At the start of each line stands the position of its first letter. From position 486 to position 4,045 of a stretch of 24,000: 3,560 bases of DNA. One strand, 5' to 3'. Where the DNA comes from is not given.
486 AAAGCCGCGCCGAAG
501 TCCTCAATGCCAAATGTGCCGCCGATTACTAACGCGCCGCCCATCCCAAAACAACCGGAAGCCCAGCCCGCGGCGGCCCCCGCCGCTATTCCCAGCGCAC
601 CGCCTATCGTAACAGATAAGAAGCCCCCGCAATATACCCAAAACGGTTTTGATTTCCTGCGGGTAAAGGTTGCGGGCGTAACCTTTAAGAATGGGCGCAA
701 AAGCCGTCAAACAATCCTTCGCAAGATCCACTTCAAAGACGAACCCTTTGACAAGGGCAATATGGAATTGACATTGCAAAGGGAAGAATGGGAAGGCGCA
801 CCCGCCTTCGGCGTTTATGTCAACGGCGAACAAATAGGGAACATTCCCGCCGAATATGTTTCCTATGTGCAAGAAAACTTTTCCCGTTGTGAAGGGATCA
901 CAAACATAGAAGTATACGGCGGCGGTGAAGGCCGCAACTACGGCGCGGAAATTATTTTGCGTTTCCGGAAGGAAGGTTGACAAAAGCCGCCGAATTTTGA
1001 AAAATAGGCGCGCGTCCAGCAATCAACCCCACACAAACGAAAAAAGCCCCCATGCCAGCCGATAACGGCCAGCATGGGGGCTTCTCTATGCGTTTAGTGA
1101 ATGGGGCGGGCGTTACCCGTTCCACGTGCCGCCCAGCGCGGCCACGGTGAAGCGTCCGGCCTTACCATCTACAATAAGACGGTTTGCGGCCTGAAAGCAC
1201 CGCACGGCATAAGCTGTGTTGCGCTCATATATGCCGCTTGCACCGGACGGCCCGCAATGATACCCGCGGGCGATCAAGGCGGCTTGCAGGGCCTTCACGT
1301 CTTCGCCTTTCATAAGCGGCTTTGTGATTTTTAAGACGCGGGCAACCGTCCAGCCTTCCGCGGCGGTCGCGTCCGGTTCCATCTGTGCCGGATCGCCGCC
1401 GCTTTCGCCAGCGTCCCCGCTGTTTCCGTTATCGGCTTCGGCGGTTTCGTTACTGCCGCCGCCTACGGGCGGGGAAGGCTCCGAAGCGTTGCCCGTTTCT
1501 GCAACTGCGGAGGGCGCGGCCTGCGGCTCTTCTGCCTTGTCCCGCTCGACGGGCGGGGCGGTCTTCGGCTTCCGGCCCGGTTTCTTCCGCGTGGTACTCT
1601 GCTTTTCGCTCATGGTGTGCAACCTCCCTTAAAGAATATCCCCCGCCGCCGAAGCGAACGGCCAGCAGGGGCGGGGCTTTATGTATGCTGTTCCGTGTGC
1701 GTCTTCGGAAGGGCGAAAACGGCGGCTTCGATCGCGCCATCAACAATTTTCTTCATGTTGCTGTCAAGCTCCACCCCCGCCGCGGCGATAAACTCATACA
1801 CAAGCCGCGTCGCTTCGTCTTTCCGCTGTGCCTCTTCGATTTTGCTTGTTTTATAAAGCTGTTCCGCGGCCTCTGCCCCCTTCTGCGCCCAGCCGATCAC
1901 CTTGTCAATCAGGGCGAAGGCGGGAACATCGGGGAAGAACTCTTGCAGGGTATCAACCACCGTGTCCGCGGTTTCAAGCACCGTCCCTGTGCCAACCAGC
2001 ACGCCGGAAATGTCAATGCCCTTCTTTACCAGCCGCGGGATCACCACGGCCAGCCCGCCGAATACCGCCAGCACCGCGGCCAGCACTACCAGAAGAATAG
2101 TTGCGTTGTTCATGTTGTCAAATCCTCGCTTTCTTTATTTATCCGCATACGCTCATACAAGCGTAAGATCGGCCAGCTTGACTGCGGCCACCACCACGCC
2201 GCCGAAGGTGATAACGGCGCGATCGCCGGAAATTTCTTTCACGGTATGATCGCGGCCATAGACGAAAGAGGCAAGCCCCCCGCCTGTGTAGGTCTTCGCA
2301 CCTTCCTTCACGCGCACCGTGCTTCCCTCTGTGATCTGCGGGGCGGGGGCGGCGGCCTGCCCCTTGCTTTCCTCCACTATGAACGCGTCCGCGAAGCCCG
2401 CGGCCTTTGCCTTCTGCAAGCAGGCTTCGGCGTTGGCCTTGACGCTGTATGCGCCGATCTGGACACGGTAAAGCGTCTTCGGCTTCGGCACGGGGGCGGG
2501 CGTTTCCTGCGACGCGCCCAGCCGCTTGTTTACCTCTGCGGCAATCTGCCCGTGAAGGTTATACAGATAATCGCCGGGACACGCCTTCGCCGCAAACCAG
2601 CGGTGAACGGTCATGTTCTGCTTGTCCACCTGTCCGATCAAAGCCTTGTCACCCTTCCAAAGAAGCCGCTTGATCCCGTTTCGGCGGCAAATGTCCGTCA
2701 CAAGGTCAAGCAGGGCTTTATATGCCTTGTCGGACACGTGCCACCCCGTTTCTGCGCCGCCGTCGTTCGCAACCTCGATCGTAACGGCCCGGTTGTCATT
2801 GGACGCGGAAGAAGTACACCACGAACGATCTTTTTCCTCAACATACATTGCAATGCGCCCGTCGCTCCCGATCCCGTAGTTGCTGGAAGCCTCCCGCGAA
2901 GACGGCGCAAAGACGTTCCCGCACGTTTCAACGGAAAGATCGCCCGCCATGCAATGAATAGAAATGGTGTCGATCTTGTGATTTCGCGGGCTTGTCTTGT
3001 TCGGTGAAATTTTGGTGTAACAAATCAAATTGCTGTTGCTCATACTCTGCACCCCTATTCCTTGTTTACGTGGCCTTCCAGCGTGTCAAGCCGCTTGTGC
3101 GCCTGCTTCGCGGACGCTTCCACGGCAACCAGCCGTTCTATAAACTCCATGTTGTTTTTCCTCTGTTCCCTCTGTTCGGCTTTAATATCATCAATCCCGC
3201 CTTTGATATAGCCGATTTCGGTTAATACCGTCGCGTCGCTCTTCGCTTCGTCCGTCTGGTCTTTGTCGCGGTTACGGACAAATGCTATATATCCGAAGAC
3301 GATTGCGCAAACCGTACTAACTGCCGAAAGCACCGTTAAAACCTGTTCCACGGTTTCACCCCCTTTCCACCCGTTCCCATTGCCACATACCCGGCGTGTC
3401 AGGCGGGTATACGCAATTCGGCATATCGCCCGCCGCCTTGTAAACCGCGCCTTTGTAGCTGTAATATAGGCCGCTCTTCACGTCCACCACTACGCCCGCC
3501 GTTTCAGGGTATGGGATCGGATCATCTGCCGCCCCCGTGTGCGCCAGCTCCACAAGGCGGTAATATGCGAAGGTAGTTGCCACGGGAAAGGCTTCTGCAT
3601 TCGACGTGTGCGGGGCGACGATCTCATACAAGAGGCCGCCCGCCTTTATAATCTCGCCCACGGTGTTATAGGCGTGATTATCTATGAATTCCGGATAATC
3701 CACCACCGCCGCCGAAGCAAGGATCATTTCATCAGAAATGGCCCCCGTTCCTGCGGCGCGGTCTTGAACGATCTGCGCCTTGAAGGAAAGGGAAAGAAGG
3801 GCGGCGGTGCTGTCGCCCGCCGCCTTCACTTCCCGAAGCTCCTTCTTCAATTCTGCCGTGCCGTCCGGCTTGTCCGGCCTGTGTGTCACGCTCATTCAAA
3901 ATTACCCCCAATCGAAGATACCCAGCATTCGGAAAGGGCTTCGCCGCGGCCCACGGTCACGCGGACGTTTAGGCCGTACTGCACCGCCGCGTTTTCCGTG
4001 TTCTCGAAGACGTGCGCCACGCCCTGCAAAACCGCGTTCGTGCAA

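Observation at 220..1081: Two paralogous self-contained cassettes share promoter, 5' UTR, 2-TM anchor and terminator but carry different C-terminal domains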

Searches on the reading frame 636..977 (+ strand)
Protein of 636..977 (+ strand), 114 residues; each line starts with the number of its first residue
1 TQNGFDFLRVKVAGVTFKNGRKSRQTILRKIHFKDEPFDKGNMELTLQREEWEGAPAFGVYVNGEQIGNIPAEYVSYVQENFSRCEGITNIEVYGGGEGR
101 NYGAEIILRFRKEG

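Call 42: search_protein_representatives(protein=window:636-977:+)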
Query: 114 residues. Proteins with E-value up to 0.001 (for the whole library): 469; up to 1e-10: 236; up to 1e-30: 11. The best 150 are listed.
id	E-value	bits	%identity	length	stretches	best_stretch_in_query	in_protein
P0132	1.4e-55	202.4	81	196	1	2-113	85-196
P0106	3.0e-53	194.9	79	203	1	2-113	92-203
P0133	1.1e-45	170.5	69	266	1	3-112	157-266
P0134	7.0e-41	155.0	42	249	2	2-109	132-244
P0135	2.1e-40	153.5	97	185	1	42-114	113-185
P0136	8.3e-37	141.9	59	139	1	3-114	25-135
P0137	1.4e-35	137.9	59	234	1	2-114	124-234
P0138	9.8e-34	132.0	37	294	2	2-111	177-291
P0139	2.7e-33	130.5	60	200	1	7-111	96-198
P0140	3.0e-33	130.4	53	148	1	3-112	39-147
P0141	2.2e-32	127.6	56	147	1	3-112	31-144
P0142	1.9e-29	118.2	56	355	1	3-113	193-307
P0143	2.0e-29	118.1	56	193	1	5-112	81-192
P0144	1.0e-28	115.8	53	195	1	3-112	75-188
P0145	1.3e-27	112.2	56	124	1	6-108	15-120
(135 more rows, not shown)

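Call 45: search_protein_families(library=pfam, alignment_id=A4, max_evalue=0.01)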
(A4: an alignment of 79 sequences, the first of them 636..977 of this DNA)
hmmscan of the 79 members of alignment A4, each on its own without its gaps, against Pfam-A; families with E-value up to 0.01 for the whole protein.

A. member 1, window:636-977:+ (114 aa): 0 families

B. families by the number of members that match (of 79 scanned): 26 families (the first 25 are shown)
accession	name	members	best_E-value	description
PF08797.16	HIRAN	5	0.00016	HIRAN domain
PF05154.21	TM2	4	9.3e-21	TM2 domain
PF14020.11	DUF4236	2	4.5e-23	Protein of unknown function (DUF4236)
PF13240.11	Zn_Ribbon_1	2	2.6e-07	zinc-ribbon domain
PF12773.13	DZR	2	0.00012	Double zinc ribbon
PF13248.11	Zn_ribbon_3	2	0.0011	zinc-ribbon domain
PF00441.29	Acyl-CoA_dh_1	1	1.4e-17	Acyl-CoA dehydrogenase, C-terminal domain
PF03703.20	bPH_2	1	3.9e-10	Bacterial PH domain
PF09851.14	SHOCT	1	4.7e-09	Short C-terminal domain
PF07833.16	Cu_amine_oxidN1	1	1.2e-06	Copper amine oxidase N-terminal domain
PF06114.19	Peptidase_M78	1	3.5e-06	IrrE N-terminal-like domain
PF08028.16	Acyl-CoA_dh_2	1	8.1e-06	Acyl-CoA dehydrogenase, C-terminal domain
PF14470.12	bPH_3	1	1.7e-05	Bacterial PH domain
PF22083.2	I-HmuI_NUMOD-like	1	6.3e-05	DNA endonuclease I-HmuI-like, NUMOD-like domain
PF00533.33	BRCT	1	7.5e-05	BRCA1 C Terminus (BRCT) domain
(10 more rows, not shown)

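Call 52: predict_structure(alignment_id=A4)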
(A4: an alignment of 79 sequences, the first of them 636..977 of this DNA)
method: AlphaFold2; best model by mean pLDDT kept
length: 114 residues; sequences in the alignment: 79
mean_pLDDT: 90.5   pTM: 0.82
mean pLDDT of the five models: 90.5, 89.9, 89.8, 89.8, 89.2
residues with pLDDT >= 90: 89; 70-90: 16; 50-70: 8; < 50: 1
segments of 3 or more residues with pLDDT < 50: none
pLDDT, mean of each block of 10 residues (from residue 1): 87 72 86 93 94 93 94 97 96 89 96 87
secondary structure, 60 per line:
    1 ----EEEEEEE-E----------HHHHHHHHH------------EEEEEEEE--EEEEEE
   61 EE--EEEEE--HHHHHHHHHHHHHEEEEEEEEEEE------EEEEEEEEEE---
elements in order: E5-11 H24-32 E45-52 E55-62 E65-69 H72-84 E85-95 E102-111

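Call 55: fold_search(model_id=the predicted structure, library=pdb)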
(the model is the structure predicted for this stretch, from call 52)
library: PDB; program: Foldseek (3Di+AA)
matches with E <= 10: 679; with E <= 0.001: 0
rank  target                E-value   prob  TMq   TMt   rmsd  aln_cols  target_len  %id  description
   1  4xzg_F                4.8e-02  0.94  0.45  0.42   5.6       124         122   18  Crystal structure of HIRAN domain of human HLTF (released 2015-04-15)
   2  3dc2_A                4.1e-01  0.06  0.15  0.06  10.7        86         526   14  Crystal structure of serine bound D-3-phosphoglycerate dehydrogenase from Mycobacterium tuberculosis (released 2008-07-22)
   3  3fzb_I                4.6e-01  0.07  0.17  0.16  14.2       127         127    8  Crystal structure of the tail terminator protein from phage lambda (gpU-WT) (released 2009-05-26)
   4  9foi_C                5.4e-01  0.11  0.24  0.14  19.3       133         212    8  Structure of human KCTD1 (released 2025-06-25)
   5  6ylg_H                6.0e-01  0.13  0.21  0.14  11.4       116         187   10  Rix1-Rea1 pre-60S particle - 60S core, body 1 (rigid body refinement) (released 2020-07-29)
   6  9b45_V                6.0e-01  0.03  0.16  0.11  21.5       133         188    9  Pseudomonas phage Pa193 baseplate complex and tail fiber (released 2024-10-16)
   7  9gdj_B                6.8e-01  0.04  0.12  0.07  18.9        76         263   12  C-Methyltransferase SgMT from Streptomyces griseoviridis (released 2025-02-19)
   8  8eon_D                7.1e-01  0.03  0.17  0.11  21.5       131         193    8  Pseudomonas phage E217 baseplate complex (released 2023-07-26)
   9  6l7v                  7.6e-01  0.07  0.23  0.16  15.3       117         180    7  Crystal structure of Cet1 from Trypanosoma cruzi in complex with tripolyphosphate, manganese and iodide ions. (released 2020-06-03)
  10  6toa_G                7.6e-01  0.06  0.21  0.18  17.3       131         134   11  Neck of empty GTA particle computed with C6 symmetry (released 2020-07-22)
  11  6qzl_C                8.0e-01  0.11  0.29  0.31  14.1       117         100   15  Structure of the H1 domain of human KCTD12 (released 2019-03-20)
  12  9qb5_A                8.0e-01  0.09  0.18  0.08  13.3        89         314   12  AP2-associated protein kinase 1 (AAK1) bound to CKJB68 (released 2025-04-09)
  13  4fqx_C                8.0e-01  0.08  0.20  0.13  15.8       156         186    8  Crystal structure of HLA-DM bound to HLA-DR1 (released 2013-01-09)
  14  6tba_50               8.0e-01  0.06  0.21  0.19  17.4       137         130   12  Virion of native gene transfer agent (GTA) particle (released 2020-07-22)
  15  6qb7_C                9.0e-01  0.08  0.25  0.25  14.3       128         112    9  Structure of the H1 domain of human KCTD16 (released 2019-02-06)
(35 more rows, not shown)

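Call 59: fold_search(model_id=the predicted structure, library=viral)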
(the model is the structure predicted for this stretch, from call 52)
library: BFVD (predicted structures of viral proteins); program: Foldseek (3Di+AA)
matches with E <= 10: 1135; with E <= 0.001: 2
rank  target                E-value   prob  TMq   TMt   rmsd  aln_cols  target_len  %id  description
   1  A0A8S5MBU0            1.4e-10  1.00  0.87  0.52   1.9       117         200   36  Uncharacterized protein [Myoviridae sp. ct9Fw19]
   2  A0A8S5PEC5            1.9e-06  1.00  0.68  0.43   4.9       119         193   22  Glycine rich protein family [Siphoviridae sp. ct0UO21]
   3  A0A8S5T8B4            1.4e-03  1.00  0.62  0.20   4.1       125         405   23  ATP dependent helicase [Podoviridae sp. ctU557]
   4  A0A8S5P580            2.6e-03  1.00  0.63  0.18   4.3       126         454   15  DNA polymerase III subunit alpha [Siphoviridae sp. ct3yx7]
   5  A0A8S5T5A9            2.9e-03  1.00  0.50  0.17  10.4       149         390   14  DUF4236 domain-containing protein [Myoviridae sp. ct6eX13]
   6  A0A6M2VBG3            1.5e-02  1.00  0.50  0.38   4.3       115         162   15  (no name in the UniProt tables at hand)
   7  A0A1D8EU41            5.2e-02  0.98  0.45  0.12   5.2       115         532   11  DNA binding domain protein [Propionibacterium phage E6]
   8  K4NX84                6.2e-02  0.20  0.18  0.22  14.3        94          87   11  Uncharacterized protein [Sulfolobales Mexican rod-shaped virus 1]
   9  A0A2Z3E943            6.2e-02  0.16  0.18  0.09  12.4        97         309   16  (no name in the UniProt tables at hand)
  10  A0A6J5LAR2            7.8e-02  0.15  0.19  0.15  12.3        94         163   16  Uncharacterized protein [uncultured Caudovirales phage]
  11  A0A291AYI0            9.7e-02  0.54  0.27  0.30  11.5        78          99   10  Uncharacterized protein [Shigella phage Sf15]
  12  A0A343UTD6            1.2e-01  0.23  0.20  0.29  10.8        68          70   10  (no name in the UniProt tables at hand)
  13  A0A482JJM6            1.3e-01  0.54  0.27  0.38  10.8        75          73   11  Uncharacterized protein [Shigella phage KPS64]
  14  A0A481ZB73            1.3e-01  0.25  0.20  0.21  10.1        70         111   17  Uncharacterized protein [Pithovirus LCPAC304]
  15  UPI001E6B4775         1.4e-01  0.33  0.23  0.18  10.2        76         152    8  (no name look-up for this kind of identifier)
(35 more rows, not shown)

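Call 69: search_dna_similar(query=window:636-977:+, collection=phages, mode=protein, max_evalue=5, max_rows=30)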
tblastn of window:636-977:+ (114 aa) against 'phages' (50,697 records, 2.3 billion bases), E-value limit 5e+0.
No match.

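Call 99: search_solved_structures(query=A4, max_evalue=10, show_alignments=2)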
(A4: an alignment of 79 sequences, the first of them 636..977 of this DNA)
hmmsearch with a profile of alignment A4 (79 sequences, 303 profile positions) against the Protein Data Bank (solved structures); distinct sequences matched with E-value up to 10: 0.

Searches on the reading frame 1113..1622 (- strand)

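Call 12: search_protein_families(library=phrogs, proteins=[window:1113-1622:-], max_evalue=0.001)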
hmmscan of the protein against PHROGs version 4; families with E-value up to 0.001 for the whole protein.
window:1113-1622:- (169 aa): 6 families
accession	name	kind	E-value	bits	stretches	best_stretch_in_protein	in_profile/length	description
phrog_1493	-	lysis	9.5e-16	58.9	1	82-163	228-305/394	endolysin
phrog_1224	-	head and packaging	6.1e-10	39.9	1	99-164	3-65/438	endolysin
phrog_2649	-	lysis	1.3e-09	39.3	1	29-165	152-237/261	endolysin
phrog_17214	-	lysis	1.6e-05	25.7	1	99-167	244-316/322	endolysin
phrog_6707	-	lysis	0.00044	20.2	1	105-165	184-244/311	endolysin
phrog_9589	-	lysis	0.0008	20.4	0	61-149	164-252/281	endolysin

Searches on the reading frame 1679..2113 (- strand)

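Call 12: search_protein_families(library=phrogs, proteins=[window:1679-2113:-], max_evalue=0.001)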
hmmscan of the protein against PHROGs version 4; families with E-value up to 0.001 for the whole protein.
window:1679-2113:- (144 aa): 2 families
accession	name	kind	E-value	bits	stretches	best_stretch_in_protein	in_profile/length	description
phrog_6918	-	lysis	7.1e-06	27.1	1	69-141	37-104/114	holin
phrog_2609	-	lysis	0.00034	21.5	1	80-141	50-109/145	holin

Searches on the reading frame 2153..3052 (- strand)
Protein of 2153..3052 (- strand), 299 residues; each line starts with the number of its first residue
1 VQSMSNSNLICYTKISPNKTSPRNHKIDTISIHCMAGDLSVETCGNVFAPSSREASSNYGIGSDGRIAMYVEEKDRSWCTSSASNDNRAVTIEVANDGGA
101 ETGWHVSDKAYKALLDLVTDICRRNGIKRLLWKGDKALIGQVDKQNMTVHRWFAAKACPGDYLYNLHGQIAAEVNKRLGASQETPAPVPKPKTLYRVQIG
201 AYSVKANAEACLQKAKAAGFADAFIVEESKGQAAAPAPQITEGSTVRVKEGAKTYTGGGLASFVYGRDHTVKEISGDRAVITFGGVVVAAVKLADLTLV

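Call 12: search_protein_families(library=phrogs, proteins=[window:2153-3052:-], max_evalue=0.001)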
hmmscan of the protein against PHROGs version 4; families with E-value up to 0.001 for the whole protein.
window:2153-3052:- (299 aa): 12 families
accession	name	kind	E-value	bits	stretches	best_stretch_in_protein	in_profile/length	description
phrog_7698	-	lysis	9.5e-62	210.6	1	4-238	1-219/316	endolysin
phrog_20388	-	lysis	4.8e-58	198.5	1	3-224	183-409/527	endolysin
phrog_1794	-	lysis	3.8e-34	119.6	1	3-200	29-213/336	amidase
phrog_833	-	lysis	5.4e-28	99.5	1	9-232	10-192/294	endolysin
phrog_19265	-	unknown function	3e-22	80.7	1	21-170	18-152/293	-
phrog_14048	-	lysis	4.9e-21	76.7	1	20-180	20-171/305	endolysin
phrog_1493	-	lysis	4.2e-13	50.2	1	16-237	22-182/394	endolysin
phrog_15001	-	lysis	2.3e-12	47.7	1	71-232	94-255/367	endolysin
phrog_2338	-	lysis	4.5e-06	27.3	1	14-178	15-169/346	endolysin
phrog_8164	-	lysis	2.9e-05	24.6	1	18-193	17-195/320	endolysin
phrog_2998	-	lysis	3.3e-05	24.6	1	27-189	146-310/485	endolysin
phrog_9611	-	lysis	0.00025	21.7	0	20-179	16-170/246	endolysin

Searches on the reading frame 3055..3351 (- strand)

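Call 12: search_protein_families(library=phrogs, proteins=[window:3055-3351:-], max_evalue=0.001)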
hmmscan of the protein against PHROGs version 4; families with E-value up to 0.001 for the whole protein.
window:3055-3351:- (98 aa): 1 family
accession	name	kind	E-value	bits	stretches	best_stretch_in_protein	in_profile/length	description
phrog_1863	-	unknown function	1.1e-24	87.2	1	5-96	5-96/97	-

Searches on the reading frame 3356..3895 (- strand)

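Call 12: search_protein_families(library=phrogs, proteins=[window:3356-3895:-], max_evalue=0.001)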
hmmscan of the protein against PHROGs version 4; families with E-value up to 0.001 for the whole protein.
window:3356-3895:- (179 aa): 2 families
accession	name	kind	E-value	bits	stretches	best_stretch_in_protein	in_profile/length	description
phrog_27545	-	unknown function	4.4e-17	63.7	1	51-175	18-145/146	-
phrog_30034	-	unknown function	1e-09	39.5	1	22-171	111-257/263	-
